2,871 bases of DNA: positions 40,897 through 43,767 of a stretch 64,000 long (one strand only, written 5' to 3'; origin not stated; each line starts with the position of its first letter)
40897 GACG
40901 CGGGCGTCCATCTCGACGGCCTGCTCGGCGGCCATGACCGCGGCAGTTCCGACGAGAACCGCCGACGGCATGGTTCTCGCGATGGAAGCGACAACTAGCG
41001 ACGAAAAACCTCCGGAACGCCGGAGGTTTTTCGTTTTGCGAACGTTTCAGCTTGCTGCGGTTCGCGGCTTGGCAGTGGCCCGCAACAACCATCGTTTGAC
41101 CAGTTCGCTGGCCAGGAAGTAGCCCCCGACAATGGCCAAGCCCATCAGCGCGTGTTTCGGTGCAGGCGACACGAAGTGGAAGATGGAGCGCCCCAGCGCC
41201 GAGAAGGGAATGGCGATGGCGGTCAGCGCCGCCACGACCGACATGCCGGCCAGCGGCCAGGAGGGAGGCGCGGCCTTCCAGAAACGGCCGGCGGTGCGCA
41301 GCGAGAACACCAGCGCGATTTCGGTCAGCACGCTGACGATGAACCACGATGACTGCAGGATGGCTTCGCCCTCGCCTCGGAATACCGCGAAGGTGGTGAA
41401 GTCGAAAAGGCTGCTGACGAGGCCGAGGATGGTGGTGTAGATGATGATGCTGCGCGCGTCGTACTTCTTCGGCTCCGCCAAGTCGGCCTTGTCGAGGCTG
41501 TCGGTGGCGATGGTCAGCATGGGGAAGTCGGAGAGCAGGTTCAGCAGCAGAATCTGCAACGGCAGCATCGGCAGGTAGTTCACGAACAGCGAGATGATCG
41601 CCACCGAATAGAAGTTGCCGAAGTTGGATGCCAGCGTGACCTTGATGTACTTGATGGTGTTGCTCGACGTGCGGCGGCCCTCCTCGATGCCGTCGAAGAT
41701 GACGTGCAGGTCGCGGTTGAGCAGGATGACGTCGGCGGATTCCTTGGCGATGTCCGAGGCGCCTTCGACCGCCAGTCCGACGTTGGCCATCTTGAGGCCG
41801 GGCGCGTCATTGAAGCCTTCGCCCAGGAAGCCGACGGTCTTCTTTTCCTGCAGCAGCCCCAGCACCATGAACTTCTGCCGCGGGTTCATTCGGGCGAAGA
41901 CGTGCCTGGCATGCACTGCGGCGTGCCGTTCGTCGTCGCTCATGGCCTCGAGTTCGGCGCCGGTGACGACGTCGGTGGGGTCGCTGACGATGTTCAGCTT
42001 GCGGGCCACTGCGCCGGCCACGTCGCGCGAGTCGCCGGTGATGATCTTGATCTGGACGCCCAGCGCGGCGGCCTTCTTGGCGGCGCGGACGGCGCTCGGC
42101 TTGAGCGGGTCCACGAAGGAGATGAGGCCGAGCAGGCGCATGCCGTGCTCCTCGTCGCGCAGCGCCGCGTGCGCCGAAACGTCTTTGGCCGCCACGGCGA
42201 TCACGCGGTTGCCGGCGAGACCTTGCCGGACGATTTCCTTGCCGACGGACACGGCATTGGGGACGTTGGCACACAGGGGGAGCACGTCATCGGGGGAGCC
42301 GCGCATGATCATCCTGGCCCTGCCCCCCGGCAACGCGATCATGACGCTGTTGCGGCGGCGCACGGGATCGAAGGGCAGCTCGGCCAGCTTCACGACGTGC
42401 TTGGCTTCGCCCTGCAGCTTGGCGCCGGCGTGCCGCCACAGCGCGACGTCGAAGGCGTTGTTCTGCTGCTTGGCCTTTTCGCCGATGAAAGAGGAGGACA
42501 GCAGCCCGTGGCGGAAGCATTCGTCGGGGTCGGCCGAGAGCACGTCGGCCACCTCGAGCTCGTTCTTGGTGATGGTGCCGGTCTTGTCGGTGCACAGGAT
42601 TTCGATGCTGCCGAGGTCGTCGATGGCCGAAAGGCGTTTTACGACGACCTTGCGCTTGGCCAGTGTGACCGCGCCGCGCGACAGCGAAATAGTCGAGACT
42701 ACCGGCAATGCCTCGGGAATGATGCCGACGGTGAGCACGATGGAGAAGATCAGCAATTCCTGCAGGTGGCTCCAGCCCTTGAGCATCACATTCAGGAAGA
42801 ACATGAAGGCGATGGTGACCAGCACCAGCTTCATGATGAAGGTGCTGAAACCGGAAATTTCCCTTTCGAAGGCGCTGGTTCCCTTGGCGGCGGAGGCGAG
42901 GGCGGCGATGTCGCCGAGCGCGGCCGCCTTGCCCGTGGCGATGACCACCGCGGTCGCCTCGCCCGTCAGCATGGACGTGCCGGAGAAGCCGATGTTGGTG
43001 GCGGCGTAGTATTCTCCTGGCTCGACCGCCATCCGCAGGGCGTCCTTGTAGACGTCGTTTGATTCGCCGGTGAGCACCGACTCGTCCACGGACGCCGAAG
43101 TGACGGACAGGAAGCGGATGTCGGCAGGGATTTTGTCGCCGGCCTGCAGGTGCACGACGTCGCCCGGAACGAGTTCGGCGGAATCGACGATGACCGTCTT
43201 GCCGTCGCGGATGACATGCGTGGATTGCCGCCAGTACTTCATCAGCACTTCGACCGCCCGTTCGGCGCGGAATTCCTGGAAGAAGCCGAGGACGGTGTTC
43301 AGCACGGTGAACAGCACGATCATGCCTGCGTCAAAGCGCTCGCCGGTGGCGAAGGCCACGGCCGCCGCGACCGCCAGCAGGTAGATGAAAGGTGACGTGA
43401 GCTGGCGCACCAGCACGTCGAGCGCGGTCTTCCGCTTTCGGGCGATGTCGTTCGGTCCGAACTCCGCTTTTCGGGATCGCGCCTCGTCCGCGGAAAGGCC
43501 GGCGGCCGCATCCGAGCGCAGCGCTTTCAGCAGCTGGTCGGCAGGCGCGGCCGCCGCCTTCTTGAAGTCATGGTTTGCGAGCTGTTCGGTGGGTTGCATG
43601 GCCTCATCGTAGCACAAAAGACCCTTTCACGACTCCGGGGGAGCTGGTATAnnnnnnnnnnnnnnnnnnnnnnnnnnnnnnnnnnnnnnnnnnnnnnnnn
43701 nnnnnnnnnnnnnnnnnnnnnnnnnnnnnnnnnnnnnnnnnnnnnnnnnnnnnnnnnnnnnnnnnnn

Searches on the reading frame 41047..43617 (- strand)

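Call 51: search_protein_families(library=pfam, proteins=[window:41047-43617:-], max_evalue=0.001)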
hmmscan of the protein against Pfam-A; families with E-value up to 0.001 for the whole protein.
window:41047-43617:- (856 aa): 5 families
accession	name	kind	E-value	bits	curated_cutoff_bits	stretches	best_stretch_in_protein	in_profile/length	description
PF00122.25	E1-E2_ATPase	-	4.6e-42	144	28.1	1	131-322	5-181/181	E1-E2 ATPase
PF00689.26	Cation_ATPase_C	-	5e-18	65.9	27.3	1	682-843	2-175/175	Cation transporting ATPase, C-terminus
PF00690.31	Cation_ATPase_N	-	1.8e-16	60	20.4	1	23-88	3-69/69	Cation transporter/ATPase, N-terminus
PF00702.32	Hydrolase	-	1.9e-10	41.9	26.4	1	340-611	3-190/191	haloacid dehalogenase-like hydrolase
PF13246.12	Cation_ATPase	-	5.3e-07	30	21.7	1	383-451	18-90/91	Cation transport ATPase (P-type)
